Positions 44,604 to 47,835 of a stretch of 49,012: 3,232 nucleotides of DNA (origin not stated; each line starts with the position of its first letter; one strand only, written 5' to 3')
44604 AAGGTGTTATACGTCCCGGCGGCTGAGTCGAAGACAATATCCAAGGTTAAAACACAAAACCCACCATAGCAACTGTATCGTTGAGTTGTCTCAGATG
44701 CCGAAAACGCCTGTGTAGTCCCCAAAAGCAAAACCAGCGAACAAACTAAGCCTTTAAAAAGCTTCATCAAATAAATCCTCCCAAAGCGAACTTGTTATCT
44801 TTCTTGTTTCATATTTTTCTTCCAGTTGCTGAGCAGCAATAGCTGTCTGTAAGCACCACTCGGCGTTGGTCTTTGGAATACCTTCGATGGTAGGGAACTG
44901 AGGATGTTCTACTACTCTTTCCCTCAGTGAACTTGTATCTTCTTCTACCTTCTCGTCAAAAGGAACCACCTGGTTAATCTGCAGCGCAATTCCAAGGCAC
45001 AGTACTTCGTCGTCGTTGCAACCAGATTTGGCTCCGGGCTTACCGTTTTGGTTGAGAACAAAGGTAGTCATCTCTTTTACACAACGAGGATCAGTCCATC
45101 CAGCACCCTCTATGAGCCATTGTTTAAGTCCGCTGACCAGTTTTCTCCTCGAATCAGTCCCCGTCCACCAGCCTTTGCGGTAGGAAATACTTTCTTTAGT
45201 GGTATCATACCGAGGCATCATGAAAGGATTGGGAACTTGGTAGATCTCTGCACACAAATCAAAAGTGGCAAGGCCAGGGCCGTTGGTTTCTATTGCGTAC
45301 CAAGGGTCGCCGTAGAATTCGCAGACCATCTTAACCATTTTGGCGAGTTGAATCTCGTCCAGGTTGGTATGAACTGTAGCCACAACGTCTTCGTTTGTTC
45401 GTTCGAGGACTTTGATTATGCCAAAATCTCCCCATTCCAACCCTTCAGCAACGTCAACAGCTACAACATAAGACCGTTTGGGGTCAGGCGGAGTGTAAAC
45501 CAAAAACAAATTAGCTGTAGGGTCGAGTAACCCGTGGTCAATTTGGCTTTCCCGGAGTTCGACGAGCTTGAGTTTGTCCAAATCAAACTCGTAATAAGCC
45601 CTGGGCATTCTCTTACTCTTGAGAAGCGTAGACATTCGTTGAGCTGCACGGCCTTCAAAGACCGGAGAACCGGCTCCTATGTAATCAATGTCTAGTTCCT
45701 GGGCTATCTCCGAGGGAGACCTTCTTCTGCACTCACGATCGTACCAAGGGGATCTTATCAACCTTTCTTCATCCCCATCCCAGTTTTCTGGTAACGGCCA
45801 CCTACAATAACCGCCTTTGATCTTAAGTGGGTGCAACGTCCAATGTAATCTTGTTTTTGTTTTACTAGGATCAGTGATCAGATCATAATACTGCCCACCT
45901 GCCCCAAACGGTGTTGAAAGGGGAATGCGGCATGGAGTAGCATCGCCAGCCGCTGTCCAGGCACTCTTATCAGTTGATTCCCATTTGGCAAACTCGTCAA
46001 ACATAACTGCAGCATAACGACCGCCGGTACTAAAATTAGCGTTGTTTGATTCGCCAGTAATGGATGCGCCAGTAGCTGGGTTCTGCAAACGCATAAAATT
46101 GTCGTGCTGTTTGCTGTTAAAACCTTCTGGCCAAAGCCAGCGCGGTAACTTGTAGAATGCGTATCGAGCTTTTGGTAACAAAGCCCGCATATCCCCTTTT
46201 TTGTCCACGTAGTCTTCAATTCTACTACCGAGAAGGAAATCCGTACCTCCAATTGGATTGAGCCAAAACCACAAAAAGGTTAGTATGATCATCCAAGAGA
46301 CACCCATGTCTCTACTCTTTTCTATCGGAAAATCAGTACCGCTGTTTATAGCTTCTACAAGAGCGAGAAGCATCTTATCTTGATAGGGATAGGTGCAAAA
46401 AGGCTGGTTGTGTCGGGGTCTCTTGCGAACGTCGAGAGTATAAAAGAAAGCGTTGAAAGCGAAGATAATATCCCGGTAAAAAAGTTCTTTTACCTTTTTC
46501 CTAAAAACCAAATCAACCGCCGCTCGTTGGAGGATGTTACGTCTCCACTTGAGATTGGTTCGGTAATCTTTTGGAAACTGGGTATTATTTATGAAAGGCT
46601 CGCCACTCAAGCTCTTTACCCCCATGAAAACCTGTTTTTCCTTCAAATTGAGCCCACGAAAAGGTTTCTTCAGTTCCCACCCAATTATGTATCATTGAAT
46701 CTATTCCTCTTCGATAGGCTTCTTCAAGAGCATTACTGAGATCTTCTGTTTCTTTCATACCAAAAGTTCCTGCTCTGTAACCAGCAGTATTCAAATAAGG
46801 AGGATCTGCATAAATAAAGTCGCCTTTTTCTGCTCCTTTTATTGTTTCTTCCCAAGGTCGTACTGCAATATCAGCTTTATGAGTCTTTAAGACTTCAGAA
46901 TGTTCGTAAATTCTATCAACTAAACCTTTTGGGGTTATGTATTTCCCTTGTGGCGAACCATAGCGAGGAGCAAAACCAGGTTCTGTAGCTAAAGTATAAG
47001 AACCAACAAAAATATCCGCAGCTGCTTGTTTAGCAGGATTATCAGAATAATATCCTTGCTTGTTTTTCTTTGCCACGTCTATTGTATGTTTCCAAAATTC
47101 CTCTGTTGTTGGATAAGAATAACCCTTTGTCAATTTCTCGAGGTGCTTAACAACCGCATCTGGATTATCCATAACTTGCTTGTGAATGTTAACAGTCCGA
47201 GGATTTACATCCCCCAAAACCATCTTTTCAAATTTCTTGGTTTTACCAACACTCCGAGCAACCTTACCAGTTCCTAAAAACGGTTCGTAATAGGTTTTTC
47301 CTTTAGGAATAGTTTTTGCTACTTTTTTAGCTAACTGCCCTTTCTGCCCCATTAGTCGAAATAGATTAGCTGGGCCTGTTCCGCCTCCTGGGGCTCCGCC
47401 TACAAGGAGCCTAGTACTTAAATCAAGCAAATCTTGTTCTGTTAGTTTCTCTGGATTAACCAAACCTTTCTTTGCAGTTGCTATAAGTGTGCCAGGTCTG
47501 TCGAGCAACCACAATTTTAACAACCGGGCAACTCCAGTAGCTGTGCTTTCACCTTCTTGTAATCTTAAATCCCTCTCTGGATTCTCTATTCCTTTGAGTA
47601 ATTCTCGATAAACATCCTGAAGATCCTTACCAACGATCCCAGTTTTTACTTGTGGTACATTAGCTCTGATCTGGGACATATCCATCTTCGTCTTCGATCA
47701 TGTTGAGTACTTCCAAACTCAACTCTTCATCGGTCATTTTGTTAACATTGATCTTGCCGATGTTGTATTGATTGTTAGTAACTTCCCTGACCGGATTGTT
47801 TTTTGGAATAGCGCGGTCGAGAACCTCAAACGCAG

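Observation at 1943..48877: A family of nine 35-bp quasi-palindromes found only in intergenic DNA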

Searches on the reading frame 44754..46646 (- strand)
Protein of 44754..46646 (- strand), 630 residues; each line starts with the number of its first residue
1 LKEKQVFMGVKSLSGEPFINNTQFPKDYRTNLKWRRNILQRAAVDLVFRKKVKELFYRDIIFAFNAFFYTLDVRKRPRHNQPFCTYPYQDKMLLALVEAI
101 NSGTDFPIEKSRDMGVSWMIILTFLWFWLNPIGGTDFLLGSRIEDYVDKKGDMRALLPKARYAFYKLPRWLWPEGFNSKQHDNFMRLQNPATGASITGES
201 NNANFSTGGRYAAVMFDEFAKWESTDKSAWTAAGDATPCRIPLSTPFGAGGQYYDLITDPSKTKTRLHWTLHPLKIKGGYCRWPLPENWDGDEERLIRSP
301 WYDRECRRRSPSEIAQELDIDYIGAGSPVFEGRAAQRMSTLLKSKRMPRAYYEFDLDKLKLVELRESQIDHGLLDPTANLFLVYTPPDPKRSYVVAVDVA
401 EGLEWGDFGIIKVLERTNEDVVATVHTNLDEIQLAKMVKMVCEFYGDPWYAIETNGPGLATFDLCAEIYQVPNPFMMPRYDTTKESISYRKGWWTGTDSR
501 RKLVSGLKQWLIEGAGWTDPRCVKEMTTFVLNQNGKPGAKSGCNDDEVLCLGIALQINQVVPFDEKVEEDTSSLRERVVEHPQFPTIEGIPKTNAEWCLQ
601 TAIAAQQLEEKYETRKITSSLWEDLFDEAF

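Call 6: search_protein_families(library=pfam, proteins=[window:44754-46646:-])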
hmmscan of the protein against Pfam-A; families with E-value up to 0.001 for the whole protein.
window:44754-46646:- (630 aa): 0 families

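Call 27: search_protein_families(library=phrogs, proteins=[window:44754-46646:-], max_evalue=0.01)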
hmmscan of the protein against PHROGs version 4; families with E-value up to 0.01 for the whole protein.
window:44754-46646:- (630 aa): 4 families
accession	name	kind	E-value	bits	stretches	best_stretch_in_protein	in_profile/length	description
phrog_38407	-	unknown function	2.1e-21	77.3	1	377-566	166-356/370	-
phrog_2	-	head and packaging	1.8e-17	64.4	1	82-550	263-584/807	terminase large subunit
phrog_24361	-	head and packaging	5.5e-15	56.5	1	422-573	1-153/162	terminase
phrog_5989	-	head and packaging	0.0031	17.7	1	87-220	144-261/347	terminase large subunit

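Call 28: search_solved_structures(query=window:44754-46646:-, max_evalue=1)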
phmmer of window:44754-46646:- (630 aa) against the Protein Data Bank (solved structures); distinct sequences matched with E-value up to 1: 1.
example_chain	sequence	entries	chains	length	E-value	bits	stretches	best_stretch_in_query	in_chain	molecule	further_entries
9bs0_W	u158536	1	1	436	0.45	12.1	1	395-470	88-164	GTPase Der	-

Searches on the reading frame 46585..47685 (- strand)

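Call 6: search_protein_families(library=pfam, proteins=[window:46585-47685:-])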
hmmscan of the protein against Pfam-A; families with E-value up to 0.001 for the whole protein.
window:46585-47685:- (366 aa): 1 family
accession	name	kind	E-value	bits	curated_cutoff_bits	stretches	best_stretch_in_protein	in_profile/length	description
PF02086.21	MethyltransfD12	-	1.2e-22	81.3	22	1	113-335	3-230/253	D12 class N6 adenine-specific DNA methyltransferase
